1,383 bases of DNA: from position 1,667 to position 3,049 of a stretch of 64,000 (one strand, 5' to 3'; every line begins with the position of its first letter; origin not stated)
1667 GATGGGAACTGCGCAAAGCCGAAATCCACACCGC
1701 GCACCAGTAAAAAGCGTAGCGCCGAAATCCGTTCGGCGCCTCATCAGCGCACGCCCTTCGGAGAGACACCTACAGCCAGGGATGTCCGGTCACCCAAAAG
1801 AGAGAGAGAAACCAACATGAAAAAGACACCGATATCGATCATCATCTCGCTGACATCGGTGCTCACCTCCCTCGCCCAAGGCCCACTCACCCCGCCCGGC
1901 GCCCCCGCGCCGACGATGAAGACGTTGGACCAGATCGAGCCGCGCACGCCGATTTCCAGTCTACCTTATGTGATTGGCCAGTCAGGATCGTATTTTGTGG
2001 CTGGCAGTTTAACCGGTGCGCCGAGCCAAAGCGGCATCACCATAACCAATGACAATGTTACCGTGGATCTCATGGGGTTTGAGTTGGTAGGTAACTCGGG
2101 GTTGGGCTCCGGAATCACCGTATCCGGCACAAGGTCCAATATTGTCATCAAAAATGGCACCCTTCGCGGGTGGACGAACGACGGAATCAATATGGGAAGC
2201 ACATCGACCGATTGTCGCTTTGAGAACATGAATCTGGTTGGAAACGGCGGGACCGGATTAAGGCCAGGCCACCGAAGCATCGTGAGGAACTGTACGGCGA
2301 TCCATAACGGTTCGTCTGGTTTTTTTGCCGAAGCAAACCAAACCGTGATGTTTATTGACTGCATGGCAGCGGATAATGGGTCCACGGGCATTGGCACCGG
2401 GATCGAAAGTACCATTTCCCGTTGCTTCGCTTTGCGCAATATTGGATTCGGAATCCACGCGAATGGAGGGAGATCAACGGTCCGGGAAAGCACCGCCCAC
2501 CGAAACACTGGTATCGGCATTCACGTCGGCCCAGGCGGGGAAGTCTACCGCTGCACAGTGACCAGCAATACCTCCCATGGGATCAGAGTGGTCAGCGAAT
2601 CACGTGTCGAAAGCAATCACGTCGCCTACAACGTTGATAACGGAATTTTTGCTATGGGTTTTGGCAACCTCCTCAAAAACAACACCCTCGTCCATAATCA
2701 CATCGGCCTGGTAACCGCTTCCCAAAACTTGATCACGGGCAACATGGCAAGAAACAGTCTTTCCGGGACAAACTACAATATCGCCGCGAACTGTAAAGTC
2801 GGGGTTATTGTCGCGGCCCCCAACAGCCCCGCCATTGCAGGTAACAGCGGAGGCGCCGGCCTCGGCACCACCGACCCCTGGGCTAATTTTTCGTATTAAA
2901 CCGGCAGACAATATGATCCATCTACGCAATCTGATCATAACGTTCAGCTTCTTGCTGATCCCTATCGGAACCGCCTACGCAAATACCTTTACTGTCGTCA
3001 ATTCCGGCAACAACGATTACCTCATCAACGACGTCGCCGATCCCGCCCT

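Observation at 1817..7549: Three tandem beta-helix paralogs share a conserved ~45-aa N-terminal module immediately after the signal peptide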

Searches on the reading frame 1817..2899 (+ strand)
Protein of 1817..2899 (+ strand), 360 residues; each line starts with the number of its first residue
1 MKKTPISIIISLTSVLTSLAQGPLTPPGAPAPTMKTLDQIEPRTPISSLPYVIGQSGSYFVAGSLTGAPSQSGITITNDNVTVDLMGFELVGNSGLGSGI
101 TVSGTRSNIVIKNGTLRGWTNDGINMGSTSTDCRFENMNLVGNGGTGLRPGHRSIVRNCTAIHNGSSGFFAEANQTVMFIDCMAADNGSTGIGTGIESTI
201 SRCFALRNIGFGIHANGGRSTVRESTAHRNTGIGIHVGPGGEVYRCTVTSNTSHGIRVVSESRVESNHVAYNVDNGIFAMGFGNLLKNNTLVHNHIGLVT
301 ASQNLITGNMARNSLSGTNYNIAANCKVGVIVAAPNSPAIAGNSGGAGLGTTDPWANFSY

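Call 3: search_protein_families(library=pfam, proteins=[window:1817-2899:+], max_evalue=0.1)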
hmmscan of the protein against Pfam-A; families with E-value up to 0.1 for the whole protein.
window:1817-2899:+ (360 aa): 1 family
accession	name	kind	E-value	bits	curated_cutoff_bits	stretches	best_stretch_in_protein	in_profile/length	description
PF13229.12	Beta_helix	-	5.3e-17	62.3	25.9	2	73-220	2-149/158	Right handed beta helix region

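Call 4: search_protein_families(library=ncbifam, proteins=[window:1817-2899:+], max_evalue=0.1)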
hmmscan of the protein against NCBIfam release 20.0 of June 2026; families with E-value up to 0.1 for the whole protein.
window:1817-2899:+ (360 aa): 0 families

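Call 9: find_encoding_contigs(protein=window:1817-2899:+, flank=10000, max_places=4)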
Protein window:1817-2899:+ (360 aa): 3 contigs read that carry it; 2 places shown.
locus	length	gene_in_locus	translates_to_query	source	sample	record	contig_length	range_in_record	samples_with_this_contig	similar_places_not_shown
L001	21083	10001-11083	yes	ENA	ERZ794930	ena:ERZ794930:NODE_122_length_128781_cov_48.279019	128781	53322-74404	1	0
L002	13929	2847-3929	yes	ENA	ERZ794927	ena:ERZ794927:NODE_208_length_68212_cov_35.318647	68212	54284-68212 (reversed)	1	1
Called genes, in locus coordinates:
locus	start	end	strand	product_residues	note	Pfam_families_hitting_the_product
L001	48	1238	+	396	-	-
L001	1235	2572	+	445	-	-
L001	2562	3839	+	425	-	-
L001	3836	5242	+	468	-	-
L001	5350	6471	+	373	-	PF18884:TSP3_bac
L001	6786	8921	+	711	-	PF05048:NosD (faint), PF13229:Beta_helix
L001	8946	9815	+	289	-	-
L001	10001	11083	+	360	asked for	PF13229:Beta_helix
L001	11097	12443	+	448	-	PF13385:Laminin_G_3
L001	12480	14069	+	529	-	PF05048:NosD (faint), PF13229:Beta_helix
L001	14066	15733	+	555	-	-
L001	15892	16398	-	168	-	PF09832:DUF2059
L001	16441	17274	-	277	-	PF00557:Peptidase_M24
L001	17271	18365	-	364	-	PF00793:DAHP_synth_1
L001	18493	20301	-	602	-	PF04773:FecR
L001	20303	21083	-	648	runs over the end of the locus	PF05226:CHASE2, PF02518:HATPase_c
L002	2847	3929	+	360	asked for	PF13229:Beta_helix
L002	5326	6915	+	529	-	PF05048:NosD (faint), PF13229:Beta_helix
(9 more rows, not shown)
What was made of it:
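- On Phage tailspike with N-terminal particle-binding domain: Flanking genes are housekeeping genes (call 9).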

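Call 22: find_homologous_proteins(query=window:1817-2899:+, max_evalue=0.00001)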
Query window:1817-2899:+ (360 aa): 2186 proteins with E <= 0.00001 among 8000 candidates; the best 120 are listed.
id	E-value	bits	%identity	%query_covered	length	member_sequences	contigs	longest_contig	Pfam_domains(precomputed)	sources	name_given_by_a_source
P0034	6.3e-232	787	100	100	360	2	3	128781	PF13229.13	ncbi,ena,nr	ncbi:MAG TPA: right-handed parallel beta-helix repeat-containing protein [Kiritimatiellia bacterium]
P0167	2.1e-104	367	56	98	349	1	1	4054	PF13229.13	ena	-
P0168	5.9e-91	323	50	100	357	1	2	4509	PF13229.13,PF05048.20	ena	-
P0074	3.1e-88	314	41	100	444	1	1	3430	PF13229.13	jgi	jgi:parallel beta-helix repeat protein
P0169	3.1e-84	301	37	88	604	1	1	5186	PF13229.13,PF05048.20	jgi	jgi:parallel beta-helix repeat protein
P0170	4.0e-83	298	40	71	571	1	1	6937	PF13229.13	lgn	-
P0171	1.1e-80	289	42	78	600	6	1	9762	PF13229.13,PF05048.20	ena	-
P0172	4.6e-80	287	40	88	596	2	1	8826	PF13229.13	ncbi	-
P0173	4.9e-77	277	39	88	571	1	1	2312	PF13229.13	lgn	-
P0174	5.6e-77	277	40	78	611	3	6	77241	PF13229.13,PF05048.20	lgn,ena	-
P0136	2.3e-74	269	35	98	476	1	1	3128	PF13229.13,PF05048.20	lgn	-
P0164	2.3e-74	269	37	92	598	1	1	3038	PF13229.13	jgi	-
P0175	1.9e-73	266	38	95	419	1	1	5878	PF13229.13,PF05048.20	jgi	jgi:parallel beta-helix repeat protein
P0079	4.2e-72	261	45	94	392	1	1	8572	PF13229.13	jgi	jgi:parallel beta-helix repeat protein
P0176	1.2e-69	253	38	96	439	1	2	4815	PF13229.13,PF05048.20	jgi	jgi:parallel beta-helix repeat protein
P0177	1.2e-67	247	44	95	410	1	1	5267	PF13229.13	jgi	jgi:hypothetical protein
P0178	6.4e-67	244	49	96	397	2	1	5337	PF13229.13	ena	-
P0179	1.3e-66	243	43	94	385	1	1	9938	PF13229.13,PF05048.20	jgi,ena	-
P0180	2.2e-66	242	44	94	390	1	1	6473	PF13229.13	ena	-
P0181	9.0e-66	240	42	95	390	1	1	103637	PF13229.13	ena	-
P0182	2.2e-65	239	38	84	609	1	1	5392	PF13229.13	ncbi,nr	ncbi:MAG TPA: right-handed parallel beta-helix repeat-containing protein, partial [Verrucomicrobiae 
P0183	2.2e-65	239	41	99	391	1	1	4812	PF13229.13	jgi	jgi:parallel beta-helix repeat protein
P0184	5.2e-65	238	40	74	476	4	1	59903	PF13229.13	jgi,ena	-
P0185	7.4e-65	237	36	98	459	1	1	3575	PF13229.13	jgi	jgi:hypothetical protein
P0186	1.3e-64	237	37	85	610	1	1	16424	PF13229.13,PF05048.20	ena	-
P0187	3.7e-64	235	42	95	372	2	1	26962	PF13229.13,PF05048.20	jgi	jgi:parallel beta-helix repeat protein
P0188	7.7e-64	234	40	73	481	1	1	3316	PF13229.13,PF05048.20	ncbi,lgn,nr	ncbi:MAG TPA: right-handed parallel beta-helix repeat-containing protein [Methylomirabilota bacteriu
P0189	1.1e-63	234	43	96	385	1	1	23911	PF13229.13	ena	-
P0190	2.6e-63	232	39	49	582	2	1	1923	PF13229.13,PF05048.20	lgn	-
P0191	8.0e-63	231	41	100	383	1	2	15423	PF13229.13,PF05048.20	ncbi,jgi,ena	ncbi:MAG TPA: right-handed parallel beta-helix repeat-containing protein [Verrucomicrobiae bacterium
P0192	1.5e-62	230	38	91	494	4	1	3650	PF13229.13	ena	-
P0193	1.9e-62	230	40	95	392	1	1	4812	PF13229.13,PF05048.20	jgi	jgi:hypothetical protein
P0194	3.4e-62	229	40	96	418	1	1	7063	PF13229.13,PF05048.20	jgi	jgi:parallel beta-helix repeat protein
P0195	3.9e-62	228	36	100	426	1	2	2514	PF13229.13,PF22842.4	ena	-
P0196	7.1e-62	228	39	100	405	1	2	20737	PF13229.13,PF05048.20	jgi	jgi:parallel beta-helix repeat protein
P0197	1.2e-61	227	40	70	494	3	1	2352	PF13229.13,PF05048.20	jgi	jgi:parallel beta-helix repeat protein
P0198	3.3e-61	225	43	95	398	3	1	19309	PF13229.13,PF05048.20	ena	-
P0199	5.2e-61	225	38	82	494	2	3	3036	PF13229.13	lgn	-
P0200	1.1e-60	224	38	88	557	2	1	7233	PF13229.13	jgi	-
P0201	1.7e-60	223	37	89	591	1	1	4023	PF13229.13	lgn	-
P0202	1.9e-60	223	38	77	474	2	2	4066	PF13229.13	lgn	-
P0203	2.5e-60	223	42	96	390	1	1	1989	PF13229.13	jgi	jgi:parallel beta-helix repeat protein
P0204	2.8e-60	222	34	99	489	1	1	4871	PF13229.13,PF05048.20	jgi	jgi:parallel beta-helix repeat protein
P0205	5.0e-60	222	37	100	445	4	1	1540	PF13229.13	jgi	jgi:hypothetical protein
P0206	9.7e-60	221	43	95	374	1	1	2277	PF13229.13,PF05048.20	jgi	jgi:parallel beta-helix repeat protein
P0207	2.9e-59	219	40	67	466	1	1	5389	PF13229.13,PF05048.20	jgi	jgi:hypothetical protein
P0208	3.8e-59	219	34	77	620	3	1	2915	PF13229.13,PF05048.20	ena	-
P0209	5.3e-59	218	34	79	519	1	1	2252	PF13229.13,PF05048.20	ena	-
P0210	8.6e-59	217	32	86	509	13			PF13229.13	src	-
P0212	1.9e-58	216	39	99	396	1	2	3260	PF13229.13,PF05048.20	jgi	jgi:parallel beta-helix repeat protein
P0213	2.6e-58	216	45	48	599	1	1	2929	PF13229.13,PF05048.20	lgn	-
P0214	3.0e-58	216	43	95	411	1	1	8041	PF13229.13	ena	-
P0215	3.4e-58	216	39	68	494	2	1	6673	PF13229.13,PF05048.20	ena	-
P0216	4.0e-58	215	38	76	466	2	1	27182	PF13229.13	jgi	jgi:hypothetical protein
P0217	4.5e-58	215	36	96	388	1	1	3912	PF13229.13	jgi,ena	-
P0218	7.1e-58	214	34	97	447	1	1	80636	PF13229.13,PF05048.20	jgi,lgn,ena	-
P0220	8.1e-58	214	40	76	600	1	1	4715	PF13229.13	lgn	-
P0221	1.9e-57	213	39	96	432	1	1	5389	PF13229.13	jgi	jgi:parallel beta-helix repeat protein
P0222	3.0e-57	212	41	74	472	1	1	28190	PF13229.13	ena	-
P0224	5.4e-57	212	34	94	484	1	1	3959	PF13229.13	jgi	jgi:parallel beta-helix repeat protein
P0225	5.7e-57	211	43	98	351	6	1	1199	PF13229.13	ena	-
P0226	1.0e-56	211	38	88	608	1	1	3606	PF13229.13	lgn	-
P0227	1.4e-56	210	42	96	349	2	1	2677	PF13229.13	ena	-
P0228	1.4e-56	210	46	68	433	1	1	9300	PF13229.13,PF05048.20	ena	-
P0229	1.4e-56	210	35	95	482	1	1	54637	PF13229.13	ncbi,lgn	-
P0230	1.9e-56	210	34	88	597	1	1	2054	PF13229.13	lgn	-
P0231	2.0e-56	210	46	74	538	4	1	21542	PF13229.13,PF05048.20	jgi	jgi:parallel beta-helix repeat protein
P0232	2.7e-56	209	42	99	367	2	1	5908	PF13229.13,PF05048.20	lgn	-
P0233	3.7e-56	209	40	100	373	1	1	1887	PF13229.13,PF05048.20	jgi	jgi:parallel beta-helix repeat protein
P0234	4.3e-56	209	36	87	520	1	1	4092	PF13229.13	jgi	jgi:parallel beta-helix repeat protein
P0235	5.2e-56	208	41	96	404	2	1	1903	PF13229.13,PF05048.20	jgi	jgi:parallel beta-helix repeat protein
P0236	6.1e-56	208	40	76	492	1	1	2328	PF13229.13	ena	-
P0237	6.4e-56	208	36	100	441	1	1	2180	PF13229.13,PF05048.20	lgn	-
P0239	1.6e-55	207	39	99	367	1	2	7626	PF13229.13,PF22842.4,PF05048.20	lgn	-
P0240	2.0e-55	206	48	46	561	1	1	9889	PF13229.13,PF05048.20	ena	-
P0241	2.1e-55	206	35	78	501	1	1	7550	PF13229.13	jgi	jgi:hypothetical protein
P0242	2.3e-55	206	40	99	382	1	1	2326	PF13229.13,PF05048.20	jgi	-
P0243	2.4e-55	206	39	70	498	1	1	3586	PF13229.13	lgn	-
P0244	2.4e-55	206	33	99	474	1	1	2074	PF13229.13,PF05048.20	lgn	-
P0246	3.3e-55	206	35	93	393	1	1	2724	PF13229.13,PF05048.20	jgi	jgi:parallel beta-helix repeat protein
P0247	3.7e-55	206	34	97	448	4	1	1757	PF13229.13,PF05048.20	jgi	jgi:parallel beta-helix repeat protein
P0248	3.9e-55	205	34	84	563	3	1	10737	PF13229.13,PF05048.20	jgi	jgi:parallel beta-helix repeat protein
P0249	7.2e-55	205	39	100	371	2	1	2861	PF13229.13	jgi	jgi:parallel beta-helix repeat protein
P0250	8.4e-55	204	42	72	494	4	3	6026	PF13229.13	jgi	jgi:parallel beta-helix repeat protein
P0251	9.1e-55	204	40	100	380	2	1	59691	PF13229.13,PF05048.20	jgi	jgi:parallel beta-helix repeat protein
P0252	9.7e-55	204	33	96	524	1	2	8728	PF13229.13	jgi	jgi:Right handed beta helix region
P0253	1.1e-54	204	35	82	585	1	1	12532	PF13229.13,PF05048.20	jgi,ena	jgi:hypothetical protein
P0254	1.2e-54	204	34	100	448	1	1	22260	PF13229.13,PF05048.20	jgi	jgi:parallel beta-helix repeat protein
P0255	1.3e-54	204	45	69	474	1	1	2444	PF13229.13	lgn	-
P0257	1.9e-54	203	39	99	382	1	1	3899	PF13229.13,PF05048.20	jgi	jgi:parallel beta-helix repeat protein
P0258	2.0e-54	203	34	100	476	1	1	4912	PF13229.13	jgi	jgi:Right handed beta helix region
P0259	2.0e-54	203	41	72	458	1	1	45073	PF13229.13,PF05048.20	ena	-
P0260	3.4e-54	202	38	100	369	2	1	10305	PF13229.13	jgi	jgi:parallel beta-helix repeat protein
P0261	3.7e-54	202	36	86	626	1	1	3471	PF13229.13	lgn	-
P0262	3.9e-54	202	40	80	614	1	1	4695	PF13229.13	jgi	jgi:parallel beta-helix repeat protein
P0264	9.0e-54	201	41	95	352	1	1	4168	PF13229.13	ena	-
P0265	9.5e-54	201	38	91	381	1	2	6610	PF13229.13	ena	-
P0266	1.1e-53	201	43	71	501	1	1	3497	PF13229.13,PF05048.20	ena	-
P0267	1.1e-53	201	37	76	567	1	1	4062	PF13229.13,PF05048.20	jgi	-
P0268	1.3e-53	200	43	98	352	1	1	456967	PF13229.13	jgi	jgi:parallel beta-helix repeat protein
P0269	1.4e-53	200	39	66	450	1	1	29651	PF13229.13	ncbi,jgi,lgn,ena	jgi:hypothetical protein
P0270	1.7e-53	200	40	80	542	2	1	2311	PF13229.13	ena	-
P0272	2.1e-53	200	37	98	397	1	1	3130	PF13229.13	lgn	-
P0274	3.2e-53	199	36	83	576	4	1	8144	PF13229.13,PF05048.20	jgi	jgi:parallel beta-helix repeat protein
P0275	3.7e-53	199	41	80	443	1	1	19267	PF13229.13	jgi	jgi:hypothetical protein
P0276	3.8e-53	199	39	97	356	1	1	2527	PF13229.13,PF05048.20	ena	-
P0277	3.9e-53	199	39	91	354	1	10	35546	PF13229.13,PF05048.20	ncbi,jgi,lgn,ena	-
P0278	3.9e-53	199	42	67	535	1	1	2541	PF13229.13,PF05048.20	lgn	-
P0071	4.0e-53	199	34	96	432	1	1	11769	PF13229.13,PF05048.20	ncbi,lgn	-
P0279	4.2e-53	199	38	81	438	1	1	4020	PF13229.13,PF05048.20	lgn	-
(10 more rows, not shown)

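Call 26: predict_structure(alignment_id=A5)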
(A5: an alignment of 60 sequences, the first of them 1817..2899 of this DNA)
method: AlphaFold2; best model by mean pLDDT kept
length: 360 residues; sequences in the alignment: 60
mean_pLDDT: 87.3   pTM: 0.82
mean pLDDT of the five models: 87.3, 85.9, 85.8, 85.7, 84.7
residues with pLDDT >= 90: 260; 70-90: 36; 50-70: 28; < 50: 36
segments of 3 or more residues with pLDDT < 50: 1-3, 333-360
pLDDT, mean of each block of 10 residues (from residue 1): 48 52 62 75 94 98 96 98 98 92 98 98 95 99 98 98 98 97 98 98 98 94 99 98 98 98 98 98 96 95 90 89 77 42 38 42
secondary structure, 60 per line:
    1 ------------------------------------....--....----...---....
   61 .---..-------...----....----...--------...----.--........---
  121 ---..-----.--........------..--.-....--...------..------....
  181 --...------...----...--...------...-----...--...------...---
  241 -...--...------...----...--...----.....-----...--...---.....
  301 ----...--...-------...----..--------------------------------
elements in order: H37-40 E43-46 E51-53 E57-61 E74-76 E81-84 E89-91 E100-102 E110-117 E134-141 E154-157 E160-162 E177-180 E183-185 E192-194 E199-201 E204-206 E213-215 E221-223 E226-228 E235-237 E242-244 E247-249 E256-258 E263-265 E268-270 E275-279 E285-287 E290-292 E296-300 E305-307 E310-312 E320-322
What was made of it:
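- On Right-handed parallel beta-helix (Pfam PF13229 Beta_helix / PbH1 repeats): The AlphaFold2 model of A has pLDDT 87 with regular strand triplets (call 26).
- The AlphaFold2 model of A has pLDDT about 62 for residues 21-30 but above 90 from residue 41, with helix 37-40 and strand 43-46 (call 26).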

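Call 29: fold_search(model_id=the predicted structure, library=pdb)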
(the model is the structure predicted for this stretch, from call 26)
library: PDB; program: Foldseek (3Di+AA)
matches with E <= 10: 500; with E <= 0.001: 41
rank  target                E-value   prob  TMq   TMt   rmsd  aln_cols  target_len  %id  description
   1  2pyg_B                1.6e-07  1.00  0.60  0.58   5.2       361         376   13  Azotobacter vinelandii Mannuronan C-5 epimerase AlgE4 A-module (released 2008-05-27)
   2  2pyh_A                2.2e-07  1.00  0.39  0.38  11.8       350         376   16  Azotobacter vinelandii Mannuronan C-5 epimerase AlgE4 A-module complexed with mannuronan trisaccharide (released 2008-05-27)
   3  2pyg_A                2.3e-06  1.00  0.47  0.45   8.9       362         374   13  Azotobacter vinelandii Mannuronan C-5 epimerase AlgE4 A-module (released 2008-05-27)
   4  2pyh_B                3.7e-06  1.00  0.57  0.55   5.2       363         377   13  Azotobacter vinelandii Mannuronan C-5 epimerase AlgE4 A-module complexed with mannuronan trisaccharide (released 2008-05-27)
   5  5lw3                  6.0e-06  1.00  0.50  0.47   7.6       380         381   14  Azotobacter vinelandii Mannuronan C-5 epimerase AlgE6 A-module (released 2017-10-25)
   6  8ja4                  7.3e-06  1.00  0.51  0.40   7.3       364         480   13  Structure of the alginate epimerase/lyase (released 2024-05-08)
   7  6f7k_B                2.3e-05  1.00  0.54  0.37   6.0       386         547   12  Crystal structure of Dettilon tailspike protein (gp208) (released 2018-12-19)
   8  7w1c_D                3.3e-05  1.00  0.46  0.28   7.6       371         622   12  Crystal structure of Klebsiella pneumoniae K1 capsule-specific polysaccharide lyase in a P1 crystal form (released 2022-05-18)
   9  6f7d                  3.6e-05  1.00  0.48  0.34   6.4       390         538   12  Crystal structure of Dettilon tailspike protein (gp208) (released 2018-12-19)
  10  6f7k_A                4.2e-05  1.00  0.46  0.32   7.5       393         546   12  Crystal structure of Dettilon tailspike protein (gp208) (released 2018-12-19)
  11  7c7d_A                6.2e-05  1.00  0.48  0.34   8.5       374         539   14  Crystal structure of the catalytic unit of thermostable GH87 alpha-1,3-glucanase from Streptomyces thermodiastaticus s (released 2020-11-11)
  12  6k0m                  6.2e-05  1.00  0.42  0.29   9.5       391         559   14  Catalytic domain of GH87 alpha-1,3-glucanase from Paenibacillus glycanilyticus FH11 (released 2019-12-25)
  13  6k0q_A                6.5e-05  1.00  0.50  0.34   6.5       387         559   13  Catalytic domain of GH87 alpha-1,3-glucanase D1068A in complex with nigerose (released 2019-12-25)
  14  5w6f_A                7.9e-05  1.00  0.31  0.20  11.2       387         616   11  Crystal structure of Bacteriophage CBA120 tailspike protein 3 (TSP3, orf212) (released 2018-10-24)
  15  7xze_A                1.0e-04  1.00  0.41  0.34   9.5       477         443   12  Mutant (H176A) of the N-terminal domain of fucoidan lyase FdlA (released 2022-09-28)
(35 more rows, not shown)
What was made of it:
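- On Right-handed parallel beta-helix (Pfam PF13229 Beta_helix / PbH1 repeats): The best PDB matches are AlgE4, tailspikes, GH87 and fucoidan lyase, all beta-helices (call 29).
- Closest known: Phage tailspike N-terminal particle-binding domains. Same: The bodies share the general fold (call 29).
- The fold resembles tailspikes, among many other beta-helices (call 29).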

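Call 82: search_protein_families(library=phrogs, proteins=[window:1817-2899:+, L001:6786-8921:+], max_evalue=0.001)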
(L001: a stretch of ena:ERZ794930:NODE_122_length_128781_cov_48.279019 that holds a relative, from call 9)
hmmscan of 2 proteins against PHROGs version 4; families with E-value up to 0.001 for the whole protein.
window:1817-2899:+ (360 aa): 0 families

L001:6786-8921:+ (711 aa): 0 families
